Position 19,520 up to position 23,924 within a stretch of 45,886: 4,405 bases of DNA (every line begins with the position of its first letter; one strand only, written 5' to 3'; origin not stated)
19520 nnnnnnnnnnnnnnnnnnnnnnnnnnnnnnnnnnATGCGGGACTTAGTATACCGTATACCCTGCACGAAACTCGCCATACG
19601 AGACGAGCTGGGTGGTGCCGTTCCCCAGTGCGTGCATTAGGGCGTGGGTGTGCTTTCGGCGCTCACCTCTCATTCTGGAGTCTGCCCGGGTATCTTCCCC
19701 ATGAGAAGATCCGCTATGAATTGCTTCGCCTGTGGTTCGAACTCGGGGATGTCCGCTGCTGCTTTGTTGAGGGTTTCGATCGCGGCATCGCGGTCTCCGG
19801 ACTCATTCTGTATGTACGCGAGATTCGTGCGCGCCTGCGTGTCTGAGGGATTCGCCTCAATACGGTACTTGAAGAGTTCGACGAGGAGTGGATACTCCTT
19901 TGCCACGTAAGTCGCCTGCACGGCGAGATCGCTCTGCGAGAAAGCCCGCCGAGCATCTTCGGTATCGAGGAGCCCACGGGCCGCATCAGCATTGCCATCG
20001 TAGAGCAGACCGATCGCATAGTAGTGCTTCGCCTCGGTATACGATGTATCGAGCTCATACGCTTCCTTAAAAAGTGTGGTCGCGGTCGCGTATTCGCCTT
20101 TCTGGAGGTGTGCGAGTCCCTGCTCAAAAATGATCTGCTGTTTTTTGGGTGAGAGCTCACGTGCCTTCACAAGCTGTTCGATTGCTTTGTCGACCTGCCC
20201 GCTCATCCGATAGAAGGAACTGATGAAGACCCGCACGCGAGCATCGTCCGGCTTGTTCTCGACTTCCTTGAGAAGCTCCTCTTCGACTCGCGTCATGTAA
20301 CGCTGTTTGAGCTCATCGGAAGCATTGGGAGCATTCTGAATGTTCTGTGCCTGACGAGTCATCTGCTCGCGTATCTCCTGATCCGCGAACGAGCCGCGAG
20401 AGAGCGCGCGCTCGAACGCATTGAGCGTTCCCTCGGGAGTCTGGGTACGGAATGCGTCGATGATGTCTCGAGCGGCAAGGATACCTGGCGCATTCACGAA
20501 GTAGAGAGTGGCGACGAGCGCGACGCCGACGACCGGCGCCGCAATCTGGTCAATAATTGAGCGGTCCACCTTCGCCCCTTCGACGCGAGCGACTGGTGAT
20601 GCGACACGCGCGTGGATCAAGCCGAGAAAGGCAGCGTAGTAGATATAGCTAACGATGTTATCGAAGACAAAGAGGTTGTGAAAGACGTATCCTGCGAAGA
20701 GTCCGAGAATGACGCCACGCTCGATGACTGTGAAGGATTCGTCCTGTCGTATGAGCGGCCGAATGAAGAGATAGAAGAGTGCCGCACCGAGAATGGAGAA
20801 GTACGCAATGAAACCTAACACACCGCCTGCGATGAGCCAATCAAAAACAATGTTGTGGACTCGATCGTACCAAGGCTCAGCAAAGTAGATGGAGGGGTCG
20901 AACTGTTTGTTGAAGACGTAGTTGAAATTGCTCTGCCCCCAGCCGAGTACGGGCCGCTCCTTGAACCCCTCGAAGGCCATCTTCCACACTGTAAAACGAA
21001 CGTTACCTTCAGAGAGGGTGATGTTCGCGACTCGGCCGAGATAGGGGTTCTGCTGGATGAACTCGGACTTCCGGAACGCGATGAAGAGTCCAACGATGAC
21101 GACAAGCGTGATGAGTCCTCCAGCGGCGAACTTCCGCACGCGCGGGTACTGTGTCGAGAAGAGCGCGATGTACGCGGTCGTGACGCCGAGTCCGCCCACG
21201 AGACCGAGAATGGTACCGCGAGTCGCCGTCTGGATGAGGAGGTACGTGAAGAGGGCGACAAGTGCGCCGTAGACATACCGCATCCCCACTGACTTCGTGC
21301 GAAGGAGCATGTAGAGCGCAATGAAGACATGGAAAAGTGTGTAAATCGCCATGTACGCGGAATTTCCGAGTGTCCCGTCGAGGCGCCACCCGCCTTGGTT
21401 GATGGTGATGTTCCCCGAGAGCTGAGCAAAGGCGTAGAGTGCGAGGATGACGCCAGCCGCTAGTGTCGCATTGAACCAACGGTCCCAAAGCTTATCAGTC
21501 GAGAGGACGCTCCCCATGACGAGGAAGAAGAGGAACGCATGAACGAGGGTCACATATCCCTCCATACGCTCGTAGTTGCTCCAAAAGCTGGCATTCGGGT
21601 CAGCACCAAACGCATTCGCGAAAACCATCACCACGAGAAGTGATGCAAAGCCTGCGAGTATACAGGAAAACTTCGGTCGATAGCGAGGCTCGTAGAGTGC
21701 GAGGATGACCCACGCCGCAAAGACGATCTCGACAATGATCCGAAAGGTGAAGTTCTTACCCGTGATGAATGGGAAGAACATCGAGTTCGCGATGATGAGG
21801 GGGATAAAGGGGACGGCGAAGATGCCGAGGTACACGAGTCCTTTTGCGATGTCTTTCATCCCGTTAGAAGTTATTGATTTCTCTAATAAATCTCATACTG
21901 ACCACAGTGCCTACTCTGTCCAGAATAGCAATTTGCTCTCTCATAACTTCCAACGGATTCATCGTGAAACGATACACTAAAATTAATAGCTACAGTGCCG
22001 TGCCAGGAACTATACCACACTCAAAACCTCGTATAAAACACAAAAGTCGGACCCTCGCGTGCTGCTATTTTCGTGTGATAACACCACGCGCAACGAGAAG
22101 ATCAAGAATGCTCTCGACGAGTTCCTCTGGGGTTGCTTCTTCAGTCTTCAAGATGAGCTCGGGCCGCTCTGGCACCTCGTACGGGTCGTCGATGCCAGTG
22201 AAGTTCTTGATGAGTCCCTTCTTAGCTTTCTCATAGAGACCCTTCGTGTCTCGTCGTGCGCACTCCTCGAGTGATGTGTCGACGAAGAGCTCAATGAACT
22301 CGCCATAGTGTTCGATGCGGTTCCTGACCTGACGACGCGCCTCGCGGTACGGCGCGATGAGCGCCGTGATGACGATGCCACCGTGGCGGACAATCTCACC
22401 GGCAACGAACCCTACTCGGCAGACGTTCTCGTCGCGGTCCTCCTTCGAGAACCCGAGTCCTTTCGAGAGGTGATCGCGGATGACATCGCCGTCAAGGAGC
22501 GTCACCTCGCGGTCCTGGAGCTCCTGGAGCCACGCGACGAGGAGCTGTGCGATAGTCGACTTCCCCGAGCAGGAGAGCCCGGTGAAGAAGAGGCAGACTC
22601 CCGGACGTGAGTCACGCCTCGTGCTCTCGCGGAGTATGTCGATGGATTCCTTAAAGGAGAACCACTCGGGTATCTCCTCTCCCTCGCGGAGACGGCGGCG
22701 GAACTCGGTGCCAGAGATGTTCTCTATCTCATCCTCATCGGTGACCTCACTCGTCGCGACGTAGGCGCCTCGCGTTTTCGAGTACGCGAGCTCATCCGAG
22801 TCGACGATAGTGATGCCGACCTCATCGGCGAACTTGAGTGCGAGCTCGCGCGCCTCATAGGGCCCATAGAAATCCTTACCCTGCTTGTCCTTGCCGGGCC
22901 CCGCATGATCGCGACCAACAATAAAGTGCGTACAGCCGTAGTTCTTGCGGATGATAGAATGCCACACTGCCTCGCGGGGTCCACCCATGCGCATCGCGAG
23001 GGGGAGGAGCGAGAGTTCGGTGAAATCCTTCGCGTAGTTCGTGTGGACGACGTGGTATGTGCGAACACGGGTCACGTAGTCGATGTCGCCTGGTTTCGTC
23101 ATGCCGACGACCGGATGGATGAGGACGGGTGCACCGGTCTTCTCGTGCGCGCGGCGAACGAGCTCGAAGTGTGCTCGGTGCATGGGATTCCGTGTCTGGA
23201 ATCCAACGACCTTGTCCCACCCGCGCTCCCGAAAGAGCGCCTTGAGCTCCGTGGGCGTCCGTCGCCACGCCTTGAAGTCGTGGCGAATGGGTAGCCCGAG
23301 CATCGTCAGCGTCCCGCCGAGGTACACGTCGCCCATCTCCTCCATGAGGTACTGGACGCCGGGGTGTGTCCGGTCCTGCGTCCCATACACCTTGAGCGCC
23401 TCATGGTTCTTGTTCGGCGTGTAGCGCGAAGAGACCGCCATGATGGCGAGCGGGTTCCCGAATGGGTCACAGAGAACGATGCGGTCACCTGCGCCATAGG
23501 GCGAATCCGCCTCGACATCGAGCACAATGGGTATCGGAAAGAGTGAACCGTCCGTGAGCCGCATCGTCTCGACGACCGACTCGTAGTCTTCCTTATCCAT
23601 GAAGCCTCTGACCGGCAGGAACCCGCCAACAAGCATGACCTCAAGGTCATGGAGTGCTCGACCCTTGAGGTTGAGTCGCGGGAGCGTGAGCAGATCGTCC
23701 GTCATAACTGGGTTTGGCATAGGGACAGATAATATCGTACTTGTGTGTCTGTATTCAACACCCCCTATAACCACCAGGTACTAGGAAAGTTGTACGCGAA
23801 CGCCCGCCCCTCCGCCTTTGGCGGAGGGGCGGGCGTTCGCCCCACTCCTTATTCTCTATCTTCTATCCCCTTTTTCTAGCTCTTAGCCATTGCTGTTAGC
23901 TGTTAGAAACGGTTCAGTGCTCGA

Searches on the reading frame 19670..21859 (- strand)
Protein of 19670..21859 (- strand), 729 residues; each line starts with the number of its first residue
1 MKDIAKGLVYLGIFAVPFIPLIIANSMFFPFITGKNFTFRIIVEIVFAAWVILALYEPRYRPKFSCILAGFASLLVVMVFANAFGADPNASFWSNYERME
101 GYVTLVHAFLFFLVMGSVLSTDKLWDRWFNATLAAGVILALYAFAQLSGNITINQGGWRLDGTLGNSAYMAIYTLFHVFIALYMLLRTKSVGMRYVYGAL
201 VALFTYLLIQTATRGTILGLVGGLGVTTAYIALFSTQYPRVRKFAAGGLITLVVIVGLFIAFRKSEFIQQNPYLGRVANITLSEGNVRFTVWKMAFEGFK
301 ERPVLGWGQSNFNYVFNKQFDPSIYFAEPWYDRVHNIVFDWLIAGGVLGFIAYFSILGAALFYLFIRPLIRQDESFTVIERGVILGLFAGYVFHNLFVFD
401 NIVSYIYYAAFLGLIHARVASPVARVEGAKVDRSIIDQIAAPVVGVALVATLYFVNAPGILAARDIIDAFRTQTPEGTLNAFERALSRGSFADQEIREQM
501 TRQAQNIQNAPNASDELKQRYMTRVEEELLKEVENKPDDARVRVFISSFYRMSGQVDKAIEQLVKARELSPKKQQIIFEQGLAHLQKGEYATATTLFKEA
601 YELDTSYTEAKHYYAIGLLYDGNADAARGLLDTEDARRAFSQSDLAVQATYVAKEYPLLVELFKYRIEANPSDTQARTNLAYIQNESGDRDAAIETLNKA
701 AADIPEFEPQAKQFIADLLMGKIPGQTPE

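Call 5: search_protein_families(library=pfam, proteins=[window:19670-21859:-], max_evalue=0.01)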
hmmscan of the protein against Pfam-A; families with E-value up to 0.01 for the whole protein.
window:19670-21859:- (729 aa): 13 families
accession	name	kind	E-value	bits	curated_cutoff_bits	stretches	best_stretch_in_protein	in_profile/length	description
PF04932.20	Wzy_C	-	1.8e-16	60.7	31.7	1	200-354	2-149/149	O-Antigen ligase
PF14559.12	TPR_19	-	1.2e-12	48.4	25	2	661-718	12-68/68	Tetratricopeptide repeat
PF14561.12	TPR_20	-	6.8e-08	33.2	25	1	664-699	12-47/90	Tetratricopeptide repeat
PF13432.12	TPR_16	-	1.3e-07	32.4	32.7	1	553-605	10-62/65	Tetratricopeptide repeat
PF13181.12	TPR_8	-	4.5e-07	30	25.7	0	675-700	2-27/34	Tetratricopeptide repeat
PF13428.12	TPR_14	-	5.2e-07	30.2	23.5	0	581-615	8-42/44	Tetratricopeptide repeat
PF13424.12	TPR_12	-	7.7e-07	29.7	30.1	0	580-642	9-70/77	Tetratricopeptide repeat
PF07719.23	TPR_2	-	1.4e-06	28.4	27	0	578-604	5-31/34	Tetratricopeptide repeat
PF13414.12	TPR_11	-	6.9e-06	26.1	26.8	0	550-588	4-42/42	TPR repeat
PF23914.1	TPR_CcmH_CycH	-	1e-05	25.9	42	0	513-577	23-87/158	Cytochrome c-type biogenesis protein H TPR domain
PF00515.34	TPR_1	-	0.00012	22.2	27.8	0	580-604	7-31/34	Tetratricopeptide repeat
PF25058.1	ARM_TT21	-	0.0012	19.3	27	0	523-568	77-122/155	Tetratricopeptide repeat protein 21 ARM repeat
PF13431.12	TPR_17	-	0.0019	18.7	24.4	0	667-694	6-33/34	Tetratricopeptide repeat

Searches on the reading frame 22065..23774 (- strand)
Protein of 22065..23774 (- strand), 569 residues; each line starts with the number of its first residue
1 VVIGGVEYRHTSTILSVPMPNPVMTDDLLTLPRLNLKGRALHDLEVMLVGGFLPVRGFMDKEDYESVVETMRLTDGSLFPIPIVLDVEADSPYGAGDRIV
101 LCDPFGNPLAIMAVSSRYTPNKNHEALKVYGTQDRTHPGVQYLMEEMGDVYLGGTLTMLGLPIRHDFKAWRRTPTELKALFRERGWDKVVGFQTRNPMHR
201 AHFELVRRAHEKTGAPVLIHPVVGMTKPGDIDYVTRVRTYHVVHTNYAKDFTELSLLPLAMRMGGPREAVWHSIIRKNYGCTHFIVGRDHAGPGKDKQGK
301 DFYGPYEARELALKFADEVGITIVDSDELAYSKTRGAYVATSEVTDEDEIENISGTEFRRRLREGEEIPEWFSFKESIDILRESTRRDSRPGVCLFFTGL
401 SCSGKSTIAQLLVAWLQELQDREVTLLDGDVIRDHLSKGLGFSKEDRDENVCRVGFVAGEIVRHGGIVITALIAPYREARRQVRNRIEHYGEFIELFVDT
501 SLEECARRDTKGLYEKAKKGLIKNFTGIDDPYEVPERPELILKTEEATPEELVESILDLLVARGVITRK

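Call 5: search_protein_families(library=pfam, proteins=[window:22065-23774:-], max_evalue=0.01)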
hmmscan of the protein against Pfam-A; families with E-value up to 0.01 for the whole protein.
window:22065-23774:- (569 aa): 5 families
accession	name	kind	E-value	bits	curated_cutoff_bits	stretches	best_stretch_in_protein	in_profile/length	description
PF01747.23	ATP-sulfurylase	-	1.7e-82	276.4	24.3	1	170-383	3-211/212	ATP-sulfurylase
PF01583.26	APS_kinase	-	7.7e-59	198.5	21.1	1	392-542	2-151/152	Adenylylsulphate kinase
PF14306.12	PUA_2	-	1.2e-42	145.7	27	1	29-159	26-157/159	PUA-like domain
PF13671.12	AAA_33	-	1.5e-05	25.8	27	1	396-509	3-115/143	AAA domain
PF13238.12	AAA_18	-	0.0019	19.1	29.4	1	396-519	2-118/128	AAA domain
